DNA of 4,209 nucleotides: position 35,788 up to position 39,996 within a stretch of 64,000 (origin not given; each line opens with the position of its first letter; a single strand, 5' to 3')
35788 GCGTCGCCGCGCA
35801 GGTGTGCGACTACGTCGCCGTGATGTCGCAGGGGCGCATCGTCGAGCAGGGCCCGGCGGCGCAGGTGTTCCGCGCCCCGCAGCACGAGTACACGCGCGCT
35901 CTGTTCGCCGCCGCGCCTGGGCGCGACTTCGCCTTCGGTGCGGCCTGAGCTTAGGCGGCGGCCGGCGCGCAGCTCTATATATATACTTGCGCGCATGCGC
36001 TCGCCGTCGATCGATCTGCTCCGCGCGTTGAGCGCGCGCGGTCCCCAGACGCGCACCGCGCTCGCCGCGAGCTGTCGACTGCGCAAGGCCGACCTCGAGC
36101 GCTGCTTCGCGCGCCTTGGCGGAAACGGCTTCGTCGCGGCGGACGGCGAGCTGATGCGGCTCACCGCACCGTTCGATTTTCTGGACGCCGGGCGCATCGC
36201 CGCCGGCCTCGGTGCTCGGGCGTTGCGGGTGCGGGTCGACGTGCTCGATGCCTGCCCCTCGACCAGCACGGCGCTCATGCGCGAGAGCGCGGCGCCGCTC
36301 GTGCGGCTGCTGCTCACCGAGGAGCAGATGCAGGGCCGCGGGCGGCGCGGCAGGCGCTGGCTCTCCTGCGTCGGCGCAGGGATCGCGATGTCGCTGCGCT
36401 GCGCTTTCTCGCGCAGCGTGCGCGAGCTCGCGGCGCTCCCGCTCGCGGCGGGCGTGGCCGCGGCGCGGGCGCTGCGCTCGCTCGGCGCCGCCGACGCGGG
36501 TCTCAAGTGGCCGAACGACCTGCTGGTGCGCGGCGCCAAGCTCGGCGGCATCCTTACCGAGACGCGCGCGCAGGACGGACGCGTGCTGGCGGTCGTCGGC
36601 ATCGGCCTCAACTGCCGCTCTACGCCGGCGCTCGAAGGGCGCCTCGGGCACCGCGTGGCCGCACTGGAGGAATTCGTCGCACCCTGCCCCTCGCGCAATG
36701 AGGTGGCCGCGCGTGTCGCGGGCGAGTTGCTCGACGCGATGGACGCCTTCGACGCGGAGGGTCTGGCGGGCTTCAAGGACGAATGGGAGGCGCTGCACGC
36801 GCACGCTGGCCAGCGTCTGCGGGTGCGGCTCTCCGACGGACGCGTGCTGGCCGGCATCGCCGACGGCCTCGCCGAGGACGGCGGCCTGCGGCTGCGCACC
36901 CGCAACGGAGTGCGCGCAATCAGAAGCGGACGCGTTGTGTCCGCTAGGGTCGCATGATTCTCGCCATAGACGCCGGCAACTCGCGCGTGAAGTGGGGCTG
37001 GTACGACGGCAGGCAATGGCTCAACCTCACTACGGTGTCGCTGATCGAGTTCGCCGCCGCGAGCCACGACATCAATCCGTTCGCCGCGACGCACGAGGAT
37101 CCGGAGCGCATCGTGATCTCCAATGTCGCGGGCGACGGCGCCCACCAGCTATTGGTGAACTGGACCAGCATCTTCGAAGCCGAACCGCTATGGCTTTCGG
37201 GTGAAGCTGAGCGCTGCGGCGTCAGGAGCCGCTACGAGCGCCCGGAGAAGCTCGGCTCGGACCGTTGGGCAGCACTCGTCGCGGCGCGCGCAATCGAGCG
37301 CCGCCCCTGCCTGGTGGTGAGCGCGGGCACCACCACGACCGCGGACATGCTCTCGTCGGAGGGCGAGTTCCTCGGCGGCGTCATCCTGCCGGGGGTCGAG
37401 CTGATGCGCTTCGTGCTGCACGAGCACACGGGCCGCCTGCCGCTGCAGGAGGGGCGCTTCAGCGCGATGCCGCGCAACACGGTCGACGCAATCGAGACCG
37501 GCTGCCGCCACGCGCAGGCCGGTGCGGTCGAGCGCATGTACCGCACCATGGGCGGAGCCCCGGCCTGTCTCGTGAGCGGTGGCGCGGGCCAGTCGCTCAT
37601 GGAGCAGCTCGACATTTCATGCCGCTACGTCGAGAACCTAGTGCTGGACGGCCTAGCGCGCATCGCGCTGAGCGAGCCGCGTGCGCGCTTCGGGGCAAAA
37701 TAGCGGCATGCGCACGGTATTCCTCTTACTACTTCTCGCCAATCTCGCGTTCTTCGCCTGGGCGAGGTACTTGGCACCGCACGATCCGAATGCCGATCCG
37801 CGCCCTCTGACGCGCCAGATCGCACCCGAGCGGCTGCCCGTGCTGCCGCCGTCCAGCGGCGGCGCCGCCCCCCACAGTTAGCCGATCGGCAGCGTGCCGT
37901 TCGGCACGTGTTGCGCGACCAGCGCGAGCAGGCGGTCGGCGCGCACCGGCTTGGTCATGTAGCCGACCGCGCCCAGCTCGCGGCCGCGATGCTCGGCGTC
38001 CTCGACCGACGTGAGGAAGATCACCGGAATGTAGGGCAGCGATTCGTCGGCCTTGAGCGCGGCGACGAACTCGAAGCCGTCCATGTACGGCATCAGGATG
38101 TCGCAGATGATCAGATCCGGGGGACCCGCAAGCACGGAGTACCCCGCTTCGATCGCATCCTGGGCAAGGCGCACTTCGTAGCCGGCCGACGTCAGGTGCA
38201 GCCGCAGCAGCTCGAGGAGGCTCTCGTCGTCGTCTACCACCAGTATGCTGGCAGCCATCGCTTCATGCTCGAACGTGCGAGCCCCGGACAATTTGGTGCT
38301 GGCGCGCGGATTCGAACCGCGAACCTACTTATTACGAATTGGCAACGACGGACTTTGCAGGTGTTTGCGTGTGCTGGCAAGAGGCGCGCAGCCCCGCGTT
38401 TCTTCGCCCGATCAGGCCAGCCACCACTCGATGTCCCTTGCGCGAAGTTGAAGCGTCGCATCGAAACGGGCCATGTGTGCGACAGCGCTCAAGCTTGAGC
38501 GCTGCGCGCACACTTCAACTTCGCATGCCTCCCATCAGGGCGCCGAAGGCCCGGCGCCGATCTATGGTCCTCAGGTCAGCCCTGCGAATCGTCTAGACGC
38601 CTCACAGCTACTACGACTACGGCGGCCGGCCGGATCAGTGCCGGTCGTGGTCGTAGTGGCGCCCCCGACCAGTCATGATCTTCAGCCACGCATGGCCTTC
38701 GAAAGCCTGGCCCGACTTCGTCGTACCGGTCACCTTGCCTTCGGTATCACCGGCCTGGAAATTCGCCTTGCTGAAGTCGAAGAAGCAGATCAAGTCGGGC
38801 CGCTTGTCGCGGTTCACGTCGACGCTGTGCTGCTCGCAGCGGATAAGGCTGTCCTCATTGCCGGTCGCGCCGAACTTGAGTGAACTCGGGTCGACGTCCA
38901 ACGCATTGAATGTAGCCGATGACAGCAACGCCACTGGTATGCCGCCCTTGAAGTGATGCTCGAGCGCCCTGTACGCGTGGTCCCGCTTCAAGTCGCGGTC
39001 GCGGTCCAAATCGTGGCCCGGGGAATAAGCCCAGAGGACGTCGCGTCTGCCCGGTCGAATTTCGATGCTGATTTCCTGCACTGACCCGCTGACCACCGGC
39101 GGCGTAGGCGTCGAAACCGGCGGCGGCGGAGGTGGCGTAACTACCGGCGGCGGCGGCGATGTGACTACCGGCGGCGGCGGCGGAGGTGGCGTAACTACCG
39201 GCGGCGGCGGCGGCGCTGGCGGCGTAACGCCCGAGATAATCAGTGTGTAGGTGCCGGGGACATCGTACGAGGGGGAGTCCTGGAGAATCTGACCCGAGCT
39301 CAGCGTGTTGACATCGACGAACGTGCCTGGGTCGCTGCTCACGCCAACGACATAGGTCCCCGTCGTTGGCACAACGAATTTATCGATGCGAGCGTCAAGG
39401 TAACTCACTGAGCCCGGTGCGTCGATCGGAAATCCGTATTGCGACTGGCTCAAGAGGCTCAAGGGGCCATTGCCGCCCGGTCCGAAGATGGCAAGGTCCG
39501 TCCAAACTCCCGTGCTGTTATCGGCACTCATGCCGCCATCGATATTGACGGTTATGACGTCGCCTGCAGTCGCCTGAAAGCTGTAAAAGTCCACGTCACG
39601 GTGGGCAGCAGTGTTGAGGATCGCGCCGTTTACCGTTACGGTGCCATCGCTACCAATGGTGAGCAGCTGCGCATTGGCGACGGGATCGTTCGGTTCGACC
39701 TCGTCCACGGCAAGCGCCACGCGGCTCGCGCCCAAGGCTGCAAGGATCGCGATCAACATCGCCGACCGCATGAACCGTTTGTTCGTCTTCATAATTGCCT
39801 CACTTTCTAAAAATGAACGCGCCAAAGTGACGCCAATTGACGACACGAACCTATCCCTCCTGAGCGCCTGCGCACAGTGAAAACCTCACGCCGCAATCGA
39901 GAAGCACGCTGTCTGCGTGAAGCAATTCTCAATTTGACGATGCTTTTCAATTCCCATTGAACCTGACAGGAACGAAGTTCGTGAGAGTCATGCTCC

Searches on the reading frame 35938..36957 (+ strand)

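Call 52: search_protein_families(library=pfam, proteins=[window:35938-36957:+], max_evalue=0.0001)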
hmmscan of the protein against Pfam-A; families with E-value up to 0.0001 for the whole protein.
window:35938-36957:+ (339 aa): 2 families
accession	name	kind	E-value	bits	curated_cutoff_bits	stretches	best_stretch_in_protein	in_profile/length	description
PF03099.24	BPL_LplA_LipB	-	3.5e-14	53.3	21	1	115-225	17-133/133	Biotin/lipoate A/B protein ligase family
PF02237.23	BPL_C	-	5.7e-06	26.6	21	1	290-333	2-45/48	Biotin protein ligase C terminal domain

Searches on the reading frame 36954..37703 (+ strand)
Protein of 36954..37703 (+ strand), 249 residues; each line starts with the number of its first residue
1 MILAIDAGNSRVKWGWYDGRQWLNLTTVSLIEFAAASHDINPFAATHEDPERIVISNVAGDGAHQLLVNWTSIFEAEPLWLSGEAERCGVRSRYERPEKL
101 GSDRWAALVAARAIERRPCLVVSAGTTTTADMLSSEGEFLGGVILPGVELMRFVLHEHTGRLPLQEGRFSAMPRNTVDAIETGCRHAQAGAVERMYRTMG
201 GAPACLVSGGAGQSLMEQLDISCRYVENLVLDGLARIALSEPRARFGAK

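Call 52: search_protein_families(library=pfam, proteins=[window:36954-37703:+], max_evalue=0.0001)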
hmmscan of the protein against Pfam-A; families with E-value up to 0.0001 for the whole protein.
window:36954-37703:+ (249 aa): 1 family
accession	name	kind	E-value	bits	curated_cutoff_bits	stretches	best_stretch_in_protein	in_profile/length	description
PF03309.20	Pan_kinase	-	1.2e-51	175.9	24.7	1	2-197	1-204/205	Type III pantothenate kinase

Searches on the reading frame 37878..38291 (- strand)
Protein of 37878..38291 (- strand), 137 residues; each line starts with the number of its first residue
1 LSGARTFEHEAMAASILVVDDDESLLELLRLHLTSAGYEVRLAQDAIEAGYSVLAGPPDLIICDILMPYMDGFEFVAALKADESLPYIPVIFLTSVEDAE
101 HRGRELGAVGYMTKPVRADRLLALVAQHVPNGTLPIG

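Call 26: search_protein_families(library=pfam, proteins=[window:37878-38291:-], max_evalue=0.001)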
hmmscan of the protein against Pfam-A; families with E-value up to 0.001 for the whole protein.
window:37878-38291:- (137 aa): 1 family
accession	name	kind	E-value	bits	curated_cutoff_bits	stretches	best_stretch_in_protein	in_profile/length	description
PF00072.30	Response_reg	-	1e-23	84.1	30.2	1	16-125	1-110/111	Response regulator receiver domain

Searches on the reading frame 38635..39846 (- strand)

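Call 26: search_protein_families(library=pfam, proteins=[window:38635-39846:-], max_evalue=0.001)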
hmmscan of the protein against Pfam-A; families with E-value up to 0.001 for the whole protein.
window:38635-39846:- (403 aa): 1 family
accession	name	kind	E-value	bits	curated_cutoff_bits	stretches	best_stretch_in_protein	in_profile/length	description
PF04151.21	PPC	-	4.8e-07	31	25.9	1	84-171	1-70/70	Bacterial pre-peptidase C-terminal domain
